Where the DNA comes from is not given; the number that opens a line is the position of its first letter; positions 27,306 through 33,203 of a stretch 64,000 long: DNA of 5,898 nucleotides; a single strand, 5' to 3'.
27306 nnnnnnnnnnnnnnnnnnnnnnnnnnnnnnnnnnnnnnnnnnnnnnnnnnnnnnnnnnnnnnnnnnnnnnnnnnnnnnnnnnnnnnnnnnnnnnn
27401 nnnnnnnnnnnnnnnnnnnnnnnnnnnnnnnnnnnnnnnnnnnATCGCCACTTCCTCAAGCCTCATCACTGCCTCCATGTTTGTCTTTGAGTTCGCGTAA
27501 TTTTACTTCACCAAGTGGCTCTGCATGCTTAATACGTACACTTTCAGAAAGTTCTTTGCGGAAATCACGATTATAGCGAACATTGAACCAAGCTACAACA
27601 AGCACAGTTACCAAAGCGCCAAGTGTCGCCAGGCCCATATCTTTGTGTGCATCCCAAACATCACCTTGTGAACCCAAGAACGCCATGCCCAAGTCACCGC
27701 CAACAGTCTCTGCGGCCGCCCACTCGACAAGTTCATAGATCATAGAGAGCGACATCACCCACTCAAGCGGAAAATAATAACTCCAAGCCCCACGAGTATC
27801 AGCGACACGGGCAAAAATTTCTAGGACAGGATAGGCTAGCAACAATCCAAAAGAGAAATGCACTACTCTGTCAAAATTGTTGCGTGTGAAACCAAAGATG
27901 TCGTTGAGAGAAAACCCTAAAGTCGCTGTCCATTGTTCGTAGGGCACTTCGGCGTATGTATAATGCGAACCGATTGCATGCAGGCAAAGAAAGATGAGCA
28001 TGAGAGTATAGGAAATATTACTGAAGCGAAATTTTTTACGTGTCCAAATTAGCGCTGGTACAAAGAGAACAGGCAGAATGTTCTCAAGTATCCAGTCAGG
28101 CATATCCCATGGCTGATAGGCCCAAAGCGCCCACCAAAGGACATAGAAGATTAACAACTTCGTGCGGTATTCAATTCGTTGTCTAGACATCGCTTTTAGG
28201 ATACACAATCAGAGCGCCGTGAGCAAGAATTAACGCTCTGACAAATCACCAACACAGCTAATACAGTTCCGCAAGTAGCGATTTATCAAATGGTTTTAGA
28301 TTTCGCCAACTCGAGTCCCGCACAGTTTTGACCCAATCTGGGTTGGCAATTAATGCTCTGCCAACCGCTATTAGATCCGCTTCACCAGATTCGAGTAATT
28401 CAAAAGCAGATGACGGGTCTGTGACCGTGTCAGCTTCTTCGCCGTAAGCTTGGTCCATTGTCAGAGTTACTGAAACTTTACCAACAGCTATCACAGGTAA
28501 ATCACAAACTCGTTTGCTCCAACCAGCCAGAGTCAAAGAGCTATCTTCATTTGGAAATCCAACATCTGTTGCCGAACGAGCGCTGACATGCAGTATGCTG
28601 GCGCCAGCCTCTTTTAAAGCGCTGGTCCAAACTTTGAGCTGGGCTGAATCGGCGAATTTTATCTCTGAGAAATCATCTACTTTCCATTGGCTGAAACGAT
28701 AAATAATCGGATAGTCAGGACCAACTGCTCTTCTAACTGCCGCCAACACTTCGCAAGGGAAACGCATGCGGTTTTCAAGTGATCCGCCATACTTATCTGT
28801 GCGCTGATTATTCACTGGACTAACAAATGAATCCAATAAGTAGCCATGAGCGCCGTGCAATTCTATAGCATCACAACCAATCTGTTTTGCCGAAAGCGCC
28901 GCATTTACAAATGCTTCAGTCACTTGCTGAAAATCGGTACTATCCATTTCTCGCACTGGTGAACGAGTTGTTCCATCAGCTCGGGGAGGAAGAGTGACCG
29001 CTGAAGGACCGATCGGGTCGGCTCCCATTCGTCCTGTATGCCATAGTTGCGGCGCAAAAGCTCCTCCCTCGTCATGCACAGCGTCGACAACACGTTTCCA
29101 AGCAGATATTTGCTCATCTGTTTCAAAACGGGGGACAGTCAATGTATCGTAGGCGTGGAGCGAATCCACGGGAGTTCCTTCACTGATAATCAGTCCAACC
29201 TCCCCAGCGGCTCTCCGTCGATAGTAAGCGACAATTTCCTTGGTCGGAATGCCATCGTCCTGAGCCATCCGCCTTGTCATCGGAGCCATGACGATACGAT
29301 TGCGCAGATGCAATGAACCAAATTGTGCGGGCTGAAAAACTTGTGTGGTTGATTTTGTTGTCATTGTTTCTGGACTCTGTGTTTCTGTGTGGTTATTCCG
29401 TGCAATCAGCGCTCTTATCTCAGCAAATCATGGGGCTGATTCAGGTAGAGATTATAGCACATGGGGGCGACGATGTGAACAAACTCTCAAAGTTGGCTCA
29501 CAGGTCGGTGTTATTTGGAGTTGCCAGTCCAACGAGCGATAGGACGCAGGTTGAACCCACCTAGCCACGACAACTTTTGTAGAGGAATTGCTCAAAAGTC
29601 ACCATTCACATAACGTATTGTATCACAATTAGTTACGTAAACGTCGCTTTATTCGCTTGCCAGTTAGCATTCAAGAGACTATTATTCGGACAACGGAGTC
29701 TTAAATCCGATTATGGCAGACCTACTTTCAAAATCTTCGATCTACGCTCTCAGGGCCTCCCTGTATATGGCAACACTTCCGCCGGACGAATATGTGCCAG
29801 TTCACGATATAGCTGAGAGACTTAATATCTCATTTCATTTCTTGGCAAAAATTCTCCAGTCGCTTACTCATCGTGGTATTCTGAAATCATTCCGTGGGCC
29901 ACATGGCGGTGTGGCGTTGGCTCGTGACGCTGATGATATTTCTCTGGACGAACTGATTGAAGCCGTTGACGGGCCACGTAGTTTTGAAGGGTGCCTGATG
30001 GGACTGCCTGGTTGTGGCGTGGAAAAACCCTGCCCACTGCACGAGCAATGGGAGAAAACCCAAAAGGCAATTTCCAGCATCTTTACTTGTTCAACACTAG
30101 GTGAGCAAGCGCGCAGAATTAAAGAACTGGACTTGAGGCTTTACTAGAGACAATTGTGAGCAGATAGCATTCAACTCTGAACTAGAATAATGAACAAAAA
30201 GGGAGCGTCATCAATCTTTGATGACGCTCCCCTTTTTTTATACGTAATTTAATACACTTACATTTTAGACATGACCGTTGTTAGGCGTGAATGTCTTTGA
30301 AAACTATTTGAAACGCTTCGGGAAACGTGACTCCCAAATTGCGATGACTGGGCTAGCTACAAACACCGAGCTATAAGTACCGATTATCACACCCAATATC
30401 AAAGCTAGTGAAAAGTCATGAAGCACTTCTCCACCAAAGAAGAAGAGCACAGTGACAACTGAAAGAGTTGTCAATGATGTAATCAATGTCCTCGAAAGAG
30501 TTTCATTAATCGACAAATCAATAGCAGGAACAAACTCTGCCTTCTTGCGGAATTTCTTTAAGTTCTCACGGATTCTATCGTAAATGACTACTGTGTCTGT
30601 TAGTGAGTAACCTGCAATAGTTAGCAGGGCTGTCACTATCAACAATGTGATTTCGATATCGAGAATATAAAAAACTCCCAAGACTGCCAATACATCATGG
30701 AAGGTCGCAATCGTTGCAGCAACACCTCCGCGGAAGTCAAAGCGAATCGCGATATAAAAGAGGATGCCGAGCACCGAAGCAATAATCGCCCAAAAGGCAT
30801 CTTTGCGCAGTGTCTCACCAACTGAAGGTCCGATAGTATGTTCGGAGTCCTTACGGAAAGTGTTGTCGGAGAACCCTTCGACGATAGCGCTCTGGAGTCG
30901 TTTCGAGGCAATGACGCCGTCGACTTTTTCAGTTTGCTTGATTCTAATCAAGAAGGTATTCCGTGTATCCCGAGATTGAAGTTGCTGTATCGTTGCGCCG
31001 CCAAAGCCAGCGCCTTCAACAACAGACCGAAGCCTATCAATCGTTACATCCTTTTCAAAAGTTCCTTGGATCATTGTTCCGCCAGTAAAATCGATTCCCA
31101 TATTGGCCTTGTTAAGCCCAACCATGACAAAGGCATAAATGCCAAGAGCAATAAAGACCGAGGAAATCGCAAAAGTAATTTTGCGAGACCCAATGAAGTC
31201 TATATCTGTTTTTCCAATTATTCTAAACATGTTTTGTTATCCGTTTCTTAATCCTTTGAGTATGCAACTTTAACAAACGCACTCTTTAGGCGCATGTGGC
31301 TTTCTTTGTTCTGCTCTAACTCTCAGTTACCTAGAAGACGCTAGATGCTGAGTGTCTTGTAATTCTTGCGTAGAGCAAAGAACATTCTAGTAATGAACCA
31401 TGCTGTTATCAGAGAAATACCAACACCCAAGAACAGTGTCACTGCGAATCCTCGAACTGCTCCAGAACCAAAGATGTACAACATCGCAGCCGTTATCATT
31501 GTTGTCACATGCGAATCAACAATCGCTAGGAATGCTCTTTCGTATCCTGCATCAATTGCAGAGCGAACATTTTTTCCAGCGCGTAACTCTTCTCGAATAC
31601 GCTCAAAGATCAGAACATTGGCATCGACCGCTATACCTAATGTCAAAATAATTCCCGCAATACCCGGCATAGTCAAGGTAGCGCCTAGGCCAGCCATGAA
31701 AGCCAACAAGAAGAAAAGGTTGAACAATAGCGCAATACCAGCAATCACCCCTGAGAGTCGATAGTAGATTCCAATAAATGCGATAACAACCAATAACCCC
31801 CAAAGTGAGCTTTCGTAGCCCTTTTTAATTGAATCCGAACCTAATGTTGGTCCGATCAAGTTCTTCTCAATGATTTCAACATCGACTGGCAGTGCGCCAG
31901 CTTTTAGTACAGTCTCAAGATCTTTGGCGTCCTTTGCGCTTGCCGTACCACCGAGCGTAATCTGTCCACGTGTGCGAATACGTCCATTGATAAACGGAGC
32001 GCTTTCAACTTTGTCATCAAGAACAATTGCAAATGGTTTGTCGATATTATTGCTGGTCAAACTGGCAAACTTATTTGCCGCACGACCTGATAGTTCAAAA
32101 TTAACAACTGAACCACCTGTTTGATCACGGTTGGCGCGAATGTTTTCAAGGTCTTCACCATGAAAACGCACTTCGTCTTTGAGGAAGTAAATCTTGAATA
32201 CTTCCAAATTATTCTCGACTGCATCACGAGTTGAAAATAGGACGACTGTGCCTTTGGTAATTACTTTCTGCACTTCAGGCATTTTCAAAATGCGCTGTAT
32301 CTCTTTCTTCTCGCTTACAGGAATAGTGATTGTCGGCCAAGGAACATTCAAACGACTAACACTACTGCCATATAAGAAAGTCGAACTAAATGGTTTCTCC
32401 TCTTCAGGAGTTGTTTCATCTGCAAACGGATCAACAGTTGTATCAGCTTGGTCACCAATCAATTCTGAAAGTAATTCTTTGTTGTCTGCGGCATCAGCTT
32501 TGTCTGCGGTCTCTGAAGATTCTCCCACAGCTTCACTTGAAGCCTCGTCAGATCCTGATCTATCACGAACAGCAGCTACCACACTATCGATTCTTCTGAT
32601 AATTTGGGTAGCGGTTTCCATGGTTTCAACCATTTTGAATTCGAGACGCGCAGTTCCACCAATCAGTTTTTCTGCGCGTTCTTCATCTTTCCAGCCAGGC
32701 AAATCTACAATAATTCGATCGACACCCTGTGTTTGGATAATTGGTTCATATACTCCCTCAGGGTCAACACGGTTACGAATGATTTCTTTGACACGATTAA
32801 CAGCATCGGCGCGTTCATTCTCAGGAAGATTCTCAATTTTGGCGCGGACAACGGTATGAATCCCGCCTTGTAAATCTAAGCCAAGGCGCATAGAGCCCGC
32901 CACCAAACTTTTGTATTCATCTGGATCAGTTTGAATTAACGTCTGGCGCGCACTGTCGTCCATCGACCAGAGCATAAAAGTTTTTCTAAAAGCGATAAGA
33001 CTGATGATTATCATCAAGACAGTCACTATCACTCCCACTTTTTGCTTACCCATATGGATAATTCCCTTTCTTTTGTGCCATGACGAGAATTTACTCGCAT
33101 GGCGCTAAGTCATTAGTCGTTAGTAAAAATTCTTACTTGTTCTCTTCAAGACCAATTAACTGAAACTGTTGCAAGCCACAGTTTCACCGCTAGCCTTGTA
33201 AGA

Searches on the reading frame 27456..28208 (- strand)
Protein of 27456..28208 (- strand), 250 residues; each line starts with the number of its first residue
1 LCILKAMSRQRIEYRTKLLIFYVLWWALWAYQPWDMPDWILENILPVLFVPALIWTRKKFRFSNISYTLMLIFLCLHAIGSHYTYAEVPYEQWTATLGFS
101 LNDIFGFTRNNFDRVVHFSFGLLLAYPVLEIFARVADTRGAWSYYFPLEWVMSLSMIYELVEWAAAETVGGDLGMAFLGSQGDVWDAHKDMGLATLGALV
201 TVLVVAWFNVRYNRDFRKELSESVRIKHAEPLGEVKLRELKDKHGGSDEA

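Call 45: search_protein_families(library=pfam, proteins=[window:27456-28208:-], max_evalue=0.0001)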
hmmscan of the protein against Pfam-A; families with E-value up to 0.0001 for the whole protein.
window:27456-28208:- (250 aa): 1 family
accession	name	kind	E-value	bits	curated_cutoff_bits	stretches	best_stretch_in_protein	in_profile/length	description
PF09997.14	DUF2238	-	4.6e-53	179.3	26.4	1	47-194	1-140/140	Predicted membrane protein (DUF2238)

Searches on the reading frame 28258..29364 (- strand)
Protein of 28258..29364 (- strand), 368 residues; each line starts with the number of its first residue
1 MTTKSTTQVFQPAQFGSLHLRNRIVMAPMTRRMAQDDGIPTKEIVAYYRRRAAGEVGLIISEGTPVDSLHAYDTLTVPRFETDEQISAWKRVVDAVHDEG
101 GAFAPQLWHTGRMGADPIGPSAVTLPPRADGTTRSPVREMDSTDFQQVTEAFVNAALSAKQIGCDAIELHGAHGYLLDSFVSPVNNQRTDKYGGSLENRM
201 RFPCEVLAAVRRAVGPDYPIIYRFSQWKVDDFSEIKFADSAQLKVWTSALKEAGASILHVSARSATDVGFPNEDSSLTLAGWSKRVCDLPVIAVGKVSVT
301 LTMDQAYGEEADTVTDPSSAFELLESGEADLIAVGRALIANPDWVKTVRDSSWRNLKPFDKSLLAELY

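Call 59: search_protein_families(library=pfam, proteins=[window:28258-29364:-], max_evalue=0.00001)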
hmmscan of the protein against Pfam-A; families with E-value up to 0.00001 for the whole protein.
window:28258-29364:- (368 aa): 1 family
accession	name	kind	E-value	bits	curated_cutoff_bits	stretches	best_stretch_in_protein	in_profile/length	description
PF00724.26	Oxidored_FMN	-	1.3e-73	248.7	27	1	9-350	2-337/342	NADH:flavin oxidoreductase / NADH oxidase family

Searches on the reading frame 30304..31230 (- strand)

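Call 59: search_protein_families(library=pfam, proteins=[window:30304-31230:-], max_evalue=0.00001)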
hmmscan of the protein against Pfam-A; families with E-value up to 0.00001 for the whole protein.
window:30304-31230:- (308 aa): 1 family
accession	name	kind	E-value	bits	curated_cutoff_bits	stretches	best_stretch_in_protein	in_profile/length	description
PF02355.23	SecD_SecF_C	-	2.6e-60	203.5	20.5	1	124-300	12-187/189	Protein export membrane protein SecD/SecF, C-terminal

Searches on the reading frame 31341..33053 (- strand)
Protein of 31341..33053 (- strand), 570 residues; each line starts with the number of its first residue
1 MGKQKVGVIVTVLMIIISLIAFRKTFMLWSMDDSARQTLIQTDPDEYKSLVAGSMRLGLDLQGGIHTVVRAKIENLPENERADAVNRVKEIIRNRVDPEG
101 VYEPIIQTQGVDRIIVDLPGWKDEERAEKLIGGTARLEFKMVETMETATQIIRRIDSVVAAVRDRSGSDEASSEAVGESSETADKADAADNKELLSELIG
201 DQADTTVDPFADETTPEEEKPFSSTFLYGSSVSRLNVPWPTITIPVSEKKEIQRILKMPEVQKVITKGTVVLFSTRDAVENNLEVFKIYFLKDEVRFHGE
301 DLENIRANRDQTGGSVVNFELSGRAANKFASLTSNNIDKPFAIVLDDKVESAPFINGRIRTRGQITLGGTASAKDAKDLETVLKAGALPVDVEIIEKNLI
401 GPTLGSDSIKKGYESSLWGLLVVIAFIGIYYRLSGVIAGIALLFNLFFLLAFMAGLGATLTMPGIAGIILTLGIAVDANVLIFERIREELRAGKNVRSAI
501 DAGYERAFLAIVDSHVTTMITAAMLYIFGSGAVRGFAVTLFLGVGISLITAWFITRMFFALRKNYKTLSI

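Call 59: search_protein_families(library=pfam, proteins=[window:31341-33053:-], max_evalue=0.00001)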
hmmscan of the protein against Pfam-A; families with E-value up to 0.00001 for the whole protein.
window:31341-33053:- (570 aa): 4 families
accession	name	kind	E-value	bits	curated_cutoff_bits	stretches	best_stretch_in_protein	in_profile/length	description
PF22599.2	SecDF_P1_head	-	7.9e-26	90.6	27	1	288-390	12-114/114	SecDF, P1 head subdomain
PF21760.3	SecD_1st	-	5.3e-24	83.9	27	1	85-143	1-59/60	Protein translocase subunit SecDF, P1 domain, N-terminal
PF02355.23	SecD_SecF_C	-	3.8e-23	82.3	20.5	1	391-558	12-182/189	Protein export membrane protein SecD/SecF, C-terminal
PF03176.21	MMPL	-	6.2e-06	25.8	20.5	1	434-549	175-289/333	MMPL family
